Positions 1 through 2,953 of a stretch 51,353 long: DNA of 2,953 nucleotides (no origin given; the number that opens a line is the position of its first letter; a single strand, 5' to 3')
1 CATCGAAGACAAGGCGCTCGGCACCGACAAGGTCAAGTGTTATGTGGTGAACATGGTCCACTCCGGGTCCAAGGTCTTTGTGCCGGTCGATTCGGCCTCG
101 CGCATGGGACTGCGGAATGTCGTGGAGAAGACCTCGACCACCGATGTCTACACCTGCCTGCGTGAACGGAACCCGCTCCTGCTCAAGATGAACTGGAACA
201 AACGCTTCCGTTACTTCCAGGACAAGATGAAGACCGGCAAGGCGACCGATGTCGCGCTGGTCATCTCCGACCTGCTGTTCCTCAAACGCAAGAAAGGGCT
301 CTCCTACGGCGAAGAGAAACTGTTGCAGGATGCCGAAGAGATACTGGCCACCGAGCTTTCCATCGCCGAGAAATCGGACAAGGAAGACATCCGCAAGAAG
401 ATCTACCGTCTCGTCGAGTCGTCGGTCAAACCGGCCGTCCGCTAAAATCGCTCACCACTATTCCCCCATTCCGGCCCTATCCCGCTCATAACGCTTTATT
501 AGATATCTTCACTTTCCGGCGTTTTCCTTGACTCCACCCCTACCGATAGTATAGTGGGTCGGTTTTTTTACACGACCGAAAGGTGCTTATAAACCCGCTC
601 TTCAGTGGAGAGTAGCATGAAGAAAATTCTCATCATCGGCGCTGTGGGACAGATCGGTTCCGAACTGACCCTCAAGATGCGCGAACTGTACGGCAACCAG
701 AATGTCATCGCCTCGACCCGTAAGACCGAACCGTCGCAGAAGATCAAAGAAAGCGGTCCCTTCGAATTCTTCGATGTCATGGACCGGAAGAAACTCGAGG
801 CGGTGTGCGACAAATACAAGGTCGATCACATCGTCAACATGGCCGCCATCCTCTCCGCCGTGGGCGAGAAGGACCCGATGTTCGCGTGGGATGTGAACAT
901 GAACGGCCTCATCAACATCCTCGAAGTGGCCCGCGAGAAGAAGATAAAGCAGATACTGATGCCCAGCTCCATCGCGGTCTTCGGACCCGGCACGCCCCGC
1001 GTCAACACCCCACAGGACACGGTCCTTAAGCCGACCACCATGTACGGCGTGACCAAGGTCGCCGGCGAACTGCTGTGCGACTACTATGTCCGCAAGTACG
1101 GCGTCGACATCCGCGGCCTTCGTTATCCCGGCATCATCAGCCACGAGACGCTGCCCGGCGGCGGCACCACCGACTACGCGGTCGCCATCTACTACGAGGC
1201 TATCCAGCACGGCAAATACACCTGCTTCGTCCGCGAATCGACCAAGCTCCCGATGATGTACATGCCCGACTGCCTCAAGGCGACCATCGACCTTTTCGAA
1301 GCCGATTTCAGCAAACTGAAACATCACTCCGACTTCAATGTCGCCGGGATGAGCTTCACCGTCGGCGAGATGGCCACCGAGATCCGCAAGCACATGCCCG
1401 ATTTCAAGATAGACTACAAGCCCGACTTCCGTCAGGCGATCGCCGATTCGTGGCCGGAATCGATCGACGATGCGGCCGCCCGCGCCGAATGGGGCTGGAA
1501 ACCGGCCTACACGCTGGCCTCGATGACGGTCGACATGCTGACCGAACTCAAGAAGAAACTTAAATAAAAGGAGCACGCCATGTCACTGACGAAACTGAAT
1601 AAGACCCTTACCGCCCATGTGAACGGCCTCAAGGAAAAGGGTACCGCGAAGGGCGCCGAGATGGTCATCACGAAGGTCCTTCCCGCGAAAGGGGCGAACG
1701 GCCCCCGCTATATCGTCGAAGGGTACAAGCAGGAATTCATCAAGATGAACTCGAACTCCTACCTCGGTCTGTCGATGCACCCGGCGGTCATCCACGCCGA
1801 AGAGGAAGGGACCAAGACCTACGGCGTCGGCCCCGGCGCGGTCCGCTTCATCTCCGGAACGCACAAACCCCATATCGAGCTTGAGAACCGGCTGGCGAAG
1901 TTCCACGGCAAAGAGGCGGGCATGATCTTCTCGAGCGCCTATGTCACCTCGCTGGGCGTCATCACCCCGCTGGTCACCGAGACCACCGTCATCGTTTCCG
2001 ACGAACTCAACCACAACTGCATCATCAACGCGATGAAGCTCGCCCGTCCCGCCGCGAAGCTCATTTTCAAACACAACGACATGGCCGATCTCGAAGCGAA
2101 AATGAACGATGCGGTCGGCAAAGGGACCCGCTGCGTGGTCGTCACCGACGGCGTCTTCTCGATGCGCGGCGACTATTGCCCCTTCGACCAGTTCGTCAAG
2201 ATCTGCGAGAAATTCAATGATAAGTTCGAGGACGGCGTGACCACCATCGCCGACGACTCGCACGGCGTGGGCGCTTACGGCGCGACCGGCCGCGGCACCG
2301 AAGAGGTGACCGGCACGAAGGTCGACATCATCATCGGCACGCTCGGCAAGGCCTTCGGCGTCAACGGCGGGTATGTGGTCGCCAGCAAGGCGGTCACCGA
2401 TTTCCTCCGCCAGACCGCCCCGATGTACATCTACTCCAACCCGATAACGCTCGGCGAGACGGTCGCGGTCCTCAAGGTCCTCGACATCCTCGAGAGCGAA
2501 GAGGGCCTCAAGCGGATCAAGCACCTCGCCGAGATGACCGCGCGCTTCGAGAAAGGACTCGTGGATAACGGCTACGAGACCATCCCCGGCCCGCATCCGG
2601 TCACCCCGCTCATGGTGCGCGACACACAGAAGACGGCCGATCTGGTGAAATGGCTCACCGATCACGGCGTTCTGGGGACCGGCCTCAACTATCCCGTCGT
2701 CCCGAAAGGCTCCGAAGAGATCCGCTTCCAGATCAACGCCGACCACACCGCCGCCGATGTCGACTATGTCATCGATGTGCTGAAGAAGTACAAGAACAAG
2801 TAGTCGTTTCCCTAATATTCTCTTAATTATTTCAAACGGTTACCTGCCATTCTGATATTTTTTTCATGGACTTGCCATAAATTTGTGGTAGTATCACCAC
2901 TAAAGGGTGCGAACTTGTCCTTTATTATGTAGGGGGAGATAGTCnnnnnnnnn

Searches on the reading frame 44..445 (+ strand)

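Call 61: search_protein_families(library=pfam, proteins=[window:44-445:+], max_evalue=0.0001)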
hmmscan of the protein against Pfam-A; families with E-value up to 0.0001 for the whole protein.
window:44-445:+ (133 aa): 1 family
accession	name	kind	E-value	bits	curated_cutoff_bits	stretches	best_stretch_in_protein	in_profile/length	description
PF21095.3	CarD_C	-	3.4e-22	78.7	23.1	1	35-120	2-86/87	CarD, C-terminal domain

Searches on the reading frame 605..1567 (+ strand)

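Call 61: search_protein_families(library=pfam, proteins=[window:605-1567:+], max_evalue=0.0001)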
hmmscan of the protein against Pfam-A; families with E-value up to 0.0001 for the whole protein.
window:605-1567:+ (320 aa): 7 families
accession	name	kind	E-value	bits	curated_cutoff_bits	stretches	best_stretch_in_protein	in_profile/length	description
PF01370.27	Epimerase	-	3.8e-31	108.8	20.9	1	8-246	1-239/240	NAD dependent epimerase/dehydratase family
PF16363.11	GDP_Man_Dehyd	-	7.6e-22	78.6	27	1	9-311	1-332/332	GDP-mannose 4,6 dehydratase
PF04321.23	RmlD_sub_bind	-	2.6e-14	53.4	27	1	7-159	2-137/287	RmlD substrate binding domain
PF02719.21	Polysacc_synt_2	-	6.9e-10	39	20.2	1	8-161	1-152/293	Polysaccharide biosynthesis protein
PF01073.25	3Beta_HSD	-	2.9e-09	36.8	22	1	9-151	1-150/280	3-beta hydroxysteroid dehydrogenase/isomerase family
PF07993.18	NAD_binding_4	-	5.4e-09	36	20.1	1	72-215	88-246/258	Male sterility protein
PF13460.12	NAD_binding_10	-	3.6e-06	27.4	27.2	1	12-144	1-120/184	NAD(P)H-binding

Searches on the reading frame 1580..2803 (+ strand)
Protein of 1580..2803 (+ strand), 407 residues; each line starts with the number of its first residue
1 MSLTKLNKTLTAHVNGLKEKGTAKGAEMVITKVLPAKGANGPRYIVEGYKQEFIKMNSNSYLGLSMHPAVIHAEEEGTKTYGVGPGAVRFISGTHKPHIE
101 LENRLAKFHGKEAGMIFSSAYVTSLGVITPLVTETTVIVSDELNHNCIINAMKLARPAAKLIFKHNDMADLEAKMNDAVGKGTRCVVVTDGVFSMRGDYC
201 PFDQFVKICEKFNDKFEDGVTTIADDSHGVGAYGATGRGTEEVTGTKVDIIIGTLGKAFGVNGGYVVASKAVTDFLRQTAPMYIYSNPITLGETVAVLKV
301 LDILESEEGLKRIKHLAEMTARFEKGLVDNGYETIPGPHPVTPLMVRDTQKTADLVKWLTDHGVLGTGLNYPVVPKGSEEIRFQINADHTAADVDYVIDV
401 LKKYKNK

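Call 42: search_protein_families(library=pfam, proteins=[window:1580-2803:+], max_evalue=0.0001)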
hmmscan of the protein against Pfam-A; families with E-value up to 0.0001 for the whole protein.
window:1580-2803:+ (407 aa): 1 family
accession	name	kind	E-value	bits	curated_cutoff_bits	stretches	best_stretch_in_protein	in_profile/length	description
PF00155.27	Aminotran_1_2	-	6.8e-40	137.8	19.7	1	52-401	2-361/361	Aminotransferase class I and II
